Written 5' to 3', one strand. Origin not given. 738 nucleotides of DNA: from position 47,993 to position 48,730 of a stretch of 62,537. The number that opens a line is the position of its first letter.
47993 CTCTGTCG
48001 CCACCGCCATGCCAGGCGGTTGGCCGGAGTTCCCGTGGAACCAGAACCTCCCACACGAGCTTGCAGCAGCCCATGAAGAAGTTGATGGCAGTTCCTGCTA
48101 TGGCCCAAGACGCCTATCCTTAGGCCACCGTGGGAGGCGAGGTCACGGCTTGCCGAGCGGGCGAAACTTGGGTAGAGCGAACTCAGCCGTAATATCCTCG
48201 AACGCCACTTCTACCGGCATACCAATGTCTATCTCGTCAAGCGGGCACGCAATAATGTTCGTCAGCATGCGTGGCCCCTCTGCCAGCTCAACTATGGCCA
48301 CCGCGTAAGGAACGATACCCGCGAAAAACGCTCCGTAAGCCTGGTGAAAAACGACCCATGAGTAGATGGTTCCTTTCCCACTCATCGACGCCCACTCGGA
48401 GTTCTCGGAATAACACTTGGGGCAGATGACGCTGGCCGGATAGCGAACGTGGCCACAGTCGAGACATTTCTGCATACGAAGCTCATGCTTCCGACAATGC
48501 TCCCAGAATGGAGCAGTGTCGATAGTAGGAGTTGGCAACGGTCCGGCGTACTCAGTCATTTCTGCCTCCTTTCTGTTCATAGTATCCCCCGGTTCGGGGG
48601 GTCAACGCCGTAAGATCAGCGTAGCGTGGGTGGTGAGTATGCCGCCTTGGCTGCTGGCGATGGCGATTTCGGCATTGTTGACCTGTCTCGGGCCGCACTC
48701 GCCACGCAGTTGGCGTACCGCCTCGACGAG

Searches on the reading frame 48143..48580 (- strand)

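Call 88: search_protein_families(library=pfam, proteins=[window:48143-48580:-], max_evalue=0.00001)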
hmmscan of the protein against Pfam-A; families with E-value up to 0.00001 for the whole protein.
window:48143-48580:- (145 aa): 2 families
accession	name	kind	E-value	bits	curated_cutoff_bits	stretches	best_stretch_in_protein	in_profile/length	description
PF01796.24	OB_ChsH2_C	-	3.9e-23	81.6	27.1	1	63-128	1-65/65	ChsH2, C-terminal OB-fold domain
PF12172.15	zf-ChsH2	-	4.2e-11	42.9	23.2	1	26-60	1-35/37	ChsH2, rubredoxin-like zinc ribbon domain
